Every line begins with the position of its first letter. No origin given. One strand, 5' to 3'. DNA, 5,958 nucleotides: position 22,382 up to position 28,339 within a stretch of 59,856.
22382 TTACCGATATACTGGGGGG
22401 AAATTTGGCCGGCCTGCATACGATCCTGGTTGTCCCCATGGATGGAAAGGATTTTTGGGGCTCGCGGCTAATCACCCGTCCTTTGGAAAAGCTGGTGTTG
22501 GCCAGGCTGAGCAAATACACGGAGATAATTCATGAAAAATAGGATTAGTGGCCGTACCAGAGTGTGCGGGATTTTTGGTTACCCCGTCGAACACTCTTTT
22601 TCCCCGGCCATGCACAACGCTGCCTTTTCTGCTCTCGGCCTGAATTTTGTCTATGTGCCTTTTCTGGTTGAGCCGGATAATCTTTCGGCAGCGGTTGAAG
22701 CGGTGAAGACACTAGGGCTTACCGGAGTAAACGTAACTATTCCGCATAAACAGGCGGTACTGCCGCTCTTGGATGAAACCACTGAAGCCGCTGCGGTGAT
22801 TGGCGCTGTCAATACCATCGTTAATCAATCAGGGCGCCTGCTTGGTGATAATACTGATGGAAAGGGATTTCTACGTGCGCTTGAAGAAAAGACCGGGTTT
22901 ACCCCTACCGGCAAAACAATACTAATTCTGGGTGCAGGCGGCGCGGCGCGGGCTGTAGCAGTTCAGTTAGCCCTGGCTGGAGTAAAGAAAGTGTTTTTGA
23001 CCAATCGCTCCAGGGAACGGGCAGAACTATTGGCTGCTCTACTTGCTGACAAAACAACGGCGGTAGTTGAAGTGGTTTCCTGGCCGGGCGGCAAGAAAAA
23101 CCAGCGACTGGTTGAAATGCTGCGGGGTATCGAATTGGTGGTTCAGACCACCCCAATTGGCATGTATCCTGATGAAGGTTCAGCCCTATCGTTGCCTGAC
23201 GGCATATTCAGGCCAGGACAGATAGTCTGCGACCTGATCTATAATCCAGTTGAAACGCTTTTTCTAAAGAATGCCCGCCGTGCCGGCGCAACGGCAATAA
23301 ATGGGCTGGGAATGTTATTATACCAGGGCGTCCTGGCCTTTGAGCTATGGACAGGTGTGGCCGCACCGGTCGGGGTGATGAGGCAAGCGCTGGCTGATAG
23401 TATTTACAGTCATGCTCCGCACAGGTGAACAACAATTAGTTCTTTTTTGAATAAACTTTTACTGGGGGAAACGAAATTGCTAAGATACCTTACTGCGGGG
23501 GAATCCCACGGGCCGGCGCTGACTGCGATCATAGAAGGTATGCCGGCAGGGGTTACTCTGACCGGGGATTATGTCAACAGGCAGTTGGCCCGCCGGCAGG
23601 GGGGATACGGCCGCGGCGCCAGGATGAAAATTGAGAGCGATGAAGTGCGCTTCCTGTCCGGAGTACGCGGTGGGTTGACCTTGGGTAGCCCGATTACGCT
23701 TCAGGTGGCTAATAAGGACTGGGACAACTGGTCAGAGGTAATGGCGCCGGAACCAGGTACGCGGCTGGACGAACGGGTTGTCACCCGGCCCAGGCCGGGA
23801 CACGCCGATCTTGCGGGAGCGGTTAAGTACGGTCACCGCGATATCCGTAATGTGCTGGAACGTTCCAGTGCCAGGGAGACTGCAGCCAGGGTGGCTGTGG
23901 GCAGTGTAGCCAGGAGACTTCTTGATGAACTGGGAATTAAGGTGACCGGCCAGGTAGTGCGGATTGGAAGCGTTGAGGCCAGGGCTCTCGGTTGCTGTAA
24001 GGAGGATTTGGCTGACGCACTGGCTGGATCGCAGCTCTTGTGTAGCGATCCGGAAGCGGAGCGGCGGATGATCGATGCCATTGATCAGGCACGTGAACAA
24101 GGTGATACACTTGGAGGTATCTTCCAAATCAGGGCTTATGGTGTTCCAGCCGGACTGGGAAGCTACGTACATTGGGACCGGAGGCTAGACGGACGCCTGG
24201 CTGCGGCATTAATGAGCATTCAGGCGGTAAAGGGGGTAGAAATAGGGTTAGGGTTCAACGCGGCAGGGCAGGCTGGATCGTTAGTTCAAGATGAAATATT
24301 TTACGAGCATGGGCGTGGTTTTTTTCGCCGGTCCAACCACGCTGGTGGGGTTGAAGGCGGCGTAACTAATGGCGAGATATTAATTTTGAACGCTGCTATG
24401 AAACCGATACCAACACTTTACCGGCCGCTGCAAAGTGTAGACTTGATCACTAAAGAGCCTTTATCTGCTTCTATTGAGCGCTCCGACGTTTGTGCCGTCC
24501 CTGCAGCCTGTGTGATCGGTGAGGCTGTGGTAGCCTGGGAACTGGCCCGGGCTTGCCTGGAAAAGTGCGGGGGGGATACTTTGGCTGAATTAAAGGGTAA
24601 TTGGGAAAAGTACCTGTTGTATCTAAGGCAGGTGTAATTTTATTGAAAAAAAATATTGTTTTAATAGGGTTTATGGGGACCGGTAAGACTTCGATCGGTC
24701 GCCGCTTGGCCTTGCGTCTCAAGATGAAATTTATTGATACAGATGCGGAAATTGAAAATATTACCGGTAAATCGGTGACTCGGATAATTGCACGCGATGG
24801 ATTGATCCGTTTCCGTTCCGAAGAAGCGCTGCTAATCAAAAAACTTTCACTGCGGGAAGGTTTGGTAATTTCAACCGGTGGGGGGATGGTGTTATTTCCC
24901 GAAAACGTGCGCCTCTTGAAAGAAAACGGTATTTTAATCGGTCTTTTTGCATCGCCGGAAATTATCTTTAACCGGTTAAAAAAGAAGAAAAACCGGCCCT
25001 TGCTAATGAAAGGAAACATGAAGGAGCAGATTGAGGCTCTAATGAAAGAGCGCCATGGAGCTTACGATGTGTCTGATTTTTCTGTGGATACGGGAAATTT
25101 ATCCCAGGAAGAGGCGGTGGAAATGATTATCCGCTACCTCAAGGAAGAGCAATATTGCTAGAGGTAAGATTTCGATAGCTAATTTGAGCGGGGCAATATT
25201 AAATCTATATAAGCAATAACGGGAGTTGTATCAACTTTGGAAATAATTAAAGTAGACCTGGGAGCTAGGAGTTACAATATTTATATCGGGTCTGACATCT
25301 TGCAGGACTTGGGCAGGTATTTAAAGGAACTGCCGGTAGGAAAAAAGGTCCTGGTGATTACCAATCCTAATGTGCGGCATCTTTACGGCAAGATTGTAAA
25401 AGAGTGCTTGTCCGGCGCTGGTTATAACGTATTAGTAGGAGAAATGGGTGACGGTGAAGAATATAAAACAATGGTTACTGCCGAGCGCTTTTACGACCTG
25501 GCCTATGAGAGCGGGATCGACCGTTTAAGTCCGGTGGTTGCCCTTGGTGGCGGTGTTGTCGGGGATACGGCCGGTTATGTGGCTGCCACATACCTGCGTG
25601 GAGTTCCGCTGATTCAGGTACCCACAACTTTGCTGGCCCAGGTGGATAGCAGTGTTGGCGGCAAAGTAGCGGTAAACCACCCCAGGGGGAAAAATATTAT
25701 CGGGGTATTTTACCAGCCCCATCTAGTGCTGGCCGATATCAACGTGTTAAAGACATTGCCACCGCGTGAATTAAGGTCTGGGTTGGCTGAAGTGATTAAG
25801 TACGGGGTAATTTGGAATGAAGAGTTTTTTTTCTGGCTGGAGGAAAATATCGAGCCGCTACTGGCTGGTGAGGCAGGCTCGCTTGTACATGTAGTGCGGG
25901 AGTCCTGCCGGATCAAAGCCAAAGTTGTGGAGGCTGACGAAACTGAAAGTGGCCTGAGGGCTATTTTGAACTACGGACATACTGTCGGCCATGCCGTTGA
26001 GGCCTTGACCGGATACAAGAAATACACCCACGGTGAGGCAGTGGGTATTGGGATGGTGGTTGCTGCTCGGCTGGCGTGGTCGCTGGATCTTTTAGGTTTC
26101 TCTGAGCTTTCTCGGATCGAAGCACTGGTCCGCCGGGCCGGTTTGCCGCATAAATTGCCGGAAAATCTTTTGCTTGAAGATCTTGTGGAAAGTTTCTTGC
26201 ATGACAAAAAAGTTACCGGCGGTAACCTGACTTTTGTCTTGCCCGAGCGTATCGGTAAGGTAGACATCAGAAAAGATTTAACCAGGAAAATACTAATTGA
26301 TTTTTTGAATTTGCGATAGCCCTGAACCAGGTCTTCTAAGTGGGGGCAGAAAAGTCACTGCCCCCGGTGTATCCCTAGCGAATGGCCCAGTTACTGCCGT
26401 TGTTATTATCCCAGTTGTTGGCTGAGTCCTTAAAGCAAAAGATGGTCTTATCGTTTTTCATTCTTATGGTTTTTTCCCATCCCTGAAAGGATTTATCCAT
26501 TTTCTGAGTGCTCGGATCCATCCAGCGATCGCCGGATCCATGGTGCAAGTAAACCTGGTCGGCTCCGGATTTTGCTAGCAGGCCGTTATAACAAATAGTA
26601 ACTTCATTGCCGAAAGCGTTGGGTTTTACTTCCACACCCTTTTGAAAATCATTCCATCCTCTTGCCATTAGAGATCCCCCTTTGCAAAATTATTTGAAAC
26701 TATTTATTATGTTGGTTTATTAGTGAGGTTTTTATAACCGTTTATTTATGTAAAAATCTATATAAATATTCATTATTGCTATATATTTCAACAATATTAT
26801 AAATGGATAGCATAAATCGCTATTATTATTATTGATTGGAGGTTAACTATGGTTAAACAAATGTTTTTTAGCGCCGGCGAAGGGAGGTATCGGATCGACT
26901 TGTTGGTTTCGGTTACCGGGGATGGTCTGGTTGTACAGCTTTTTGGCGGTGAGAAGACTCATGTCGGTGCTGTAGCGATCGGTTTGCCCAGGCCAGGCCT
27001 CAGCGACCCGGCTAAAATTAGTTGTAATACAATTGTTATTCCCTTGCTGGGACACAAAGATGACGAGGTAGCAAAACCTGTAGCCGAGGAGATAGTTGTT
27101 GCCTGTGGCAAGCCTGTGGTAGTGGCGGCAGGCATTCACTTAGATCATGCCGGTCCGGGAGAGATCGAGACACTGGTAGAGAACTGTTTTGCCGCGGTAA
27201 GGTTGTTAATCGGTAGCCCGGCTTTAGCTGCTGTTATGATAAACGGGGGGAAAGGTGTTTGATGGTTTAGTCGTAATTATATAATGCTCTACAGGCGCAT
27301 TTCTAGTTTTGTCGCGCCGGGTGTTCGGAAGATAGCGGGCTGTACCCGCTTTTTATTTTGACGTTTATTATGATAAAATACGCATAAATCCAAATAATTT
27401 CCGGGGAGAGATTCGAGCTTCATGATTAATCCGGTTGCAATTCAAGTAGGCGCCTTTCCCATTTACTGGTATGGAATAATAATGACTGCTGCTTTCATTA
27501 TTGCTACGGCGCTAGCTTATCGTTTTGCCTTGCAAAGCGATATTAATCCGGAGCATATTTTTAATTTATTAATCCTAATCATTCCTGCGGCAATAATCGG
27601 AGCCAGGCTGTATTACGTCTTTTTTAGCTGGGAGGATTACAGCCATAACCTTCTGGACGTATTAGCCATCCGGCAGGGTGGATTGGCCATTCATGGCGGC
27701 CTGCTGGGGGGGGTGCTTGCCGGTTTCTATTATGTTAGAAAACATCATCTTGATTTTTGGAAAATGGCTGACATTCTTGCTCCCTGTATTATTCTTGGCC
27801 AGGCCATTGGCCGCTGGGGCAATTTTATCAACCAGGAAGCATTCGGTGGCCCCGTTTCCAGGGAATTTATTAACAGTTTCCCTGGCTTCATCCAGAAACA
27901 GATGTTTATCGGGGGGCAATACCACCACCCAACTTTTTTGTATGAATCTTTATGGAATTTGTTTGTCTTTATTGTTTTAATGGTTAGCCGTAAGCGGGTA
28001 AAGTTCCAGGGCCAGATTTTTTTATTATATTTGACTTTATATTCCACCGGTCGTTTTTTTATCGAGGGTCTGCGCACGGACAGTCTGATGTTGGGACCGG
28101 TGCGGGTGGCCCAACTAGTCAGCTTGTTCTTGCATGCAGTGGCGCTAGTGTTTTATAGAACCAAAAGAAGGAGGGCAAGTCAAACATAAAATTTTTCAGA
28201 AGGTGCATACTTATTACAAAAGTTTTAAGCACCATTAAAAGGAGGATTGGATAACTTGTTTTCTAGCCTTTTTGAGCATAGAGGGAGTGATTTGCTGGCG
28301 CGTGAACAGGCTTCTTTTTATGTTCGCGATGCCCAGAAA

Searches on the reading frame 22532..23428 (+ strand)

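Call 19: search_protein_families(library=pfam, proteins=[window:22532-23428:+], max_evalue=0.0001)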
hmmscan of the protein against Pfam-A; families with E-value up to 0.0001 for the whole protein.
window:22532-23428:+ (298 aa): 3 families
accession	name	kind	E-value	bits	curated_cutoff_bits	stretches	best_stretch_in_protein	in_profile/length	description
PF08501.16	Shikimate_dh_N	-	3.8e-32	110.8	27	1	14-96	1-83/83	Shikimate dehydrogenase substrate binding domain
PF18317.6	SDH_C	-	5.2e-15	55.3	25.8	1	258-287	1-30/31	Shikimate 5'-dehydrogenase C-terminal domain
PF01488.26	Shikimate_DH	-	1.3e-07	32.3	24.3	1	126-177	11-62/138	Shikimate / quinate 5-dehydrogenase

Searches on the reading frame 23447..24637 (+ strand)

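Call 19: search_protein_families(library=pfam, proteins=[window:23447-24637:+], max_evalue=0.0001)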
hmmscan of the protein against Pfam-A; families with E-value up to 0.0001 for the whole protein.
window:23447-24637:+ (396 aa): 1 family
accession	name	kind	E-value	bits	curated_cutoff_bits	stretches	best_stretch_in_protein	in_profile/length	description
PF01264.26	Chorismate_synt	-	3e-120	401.3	27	1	12-371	1-327/327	Chorismate synthase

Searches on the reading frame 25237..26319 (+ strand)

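Call 19: search_protein_families(library=pfam, proteins=[window:25237-26319:+], max_evalue=0.0001)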
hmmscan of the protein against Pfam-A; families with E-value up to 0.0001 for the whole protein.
window:25237-26319:+ (360 aa): 4 families
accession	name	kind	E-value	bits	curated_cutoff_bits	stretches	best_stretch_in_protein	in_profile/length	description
PF24621.2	DHQS_C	-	6.4e-48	162.8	27.6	1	182-326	1-144/144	3-dehydroquinate synthase C-terminal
PF01761.26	DHQ_synthase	-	3.5e-45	152.8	24.2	1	70-180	4-114/115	3-dehydroquinate synthase N-terminal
PF13685.12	Fe-ADH_2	-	2.2e-12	47.6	28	1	17-175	2-149/149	Iron-containing alcohol dehydrogenase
PF00465.25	Fe-ADH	-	9.7e-11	42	31.3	1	14-132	3-131/168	Iron-containing alcohol dehydrogenase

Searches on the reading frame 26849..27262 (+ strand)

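Call 19: search_protein_families(library=pfam, proteins=[window:26849-27262:+], max_evalue=0.0001)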
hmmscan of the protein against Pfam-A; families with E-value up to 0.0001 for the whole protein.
window:26849-27262:+ (137 aa): 1 family
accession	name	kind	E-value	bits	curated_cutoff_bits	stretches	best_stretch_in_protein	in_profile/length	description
PF21758.2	PAC_bac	-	4.1e-32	110.7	27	1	11-121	2-111/115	Bacterial proteasome assembling chaperone-like protein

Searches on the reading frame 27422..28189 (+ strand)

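Call 19: search_protein_families(library=pfam, proteins=[window:27422-28189:+], max_evalue=0.0001)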
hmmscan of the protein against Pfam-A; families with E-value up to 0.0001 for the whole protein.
window:27422-28189:+ (255 aa): 1 family
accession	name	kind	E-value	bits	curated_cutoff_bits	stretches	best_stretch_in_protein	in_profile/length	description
PF01790.23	LGT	-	1.5e-78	263.9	24.9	1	4-245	1-238/240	Prolipoprotein diacylglyceryl transferase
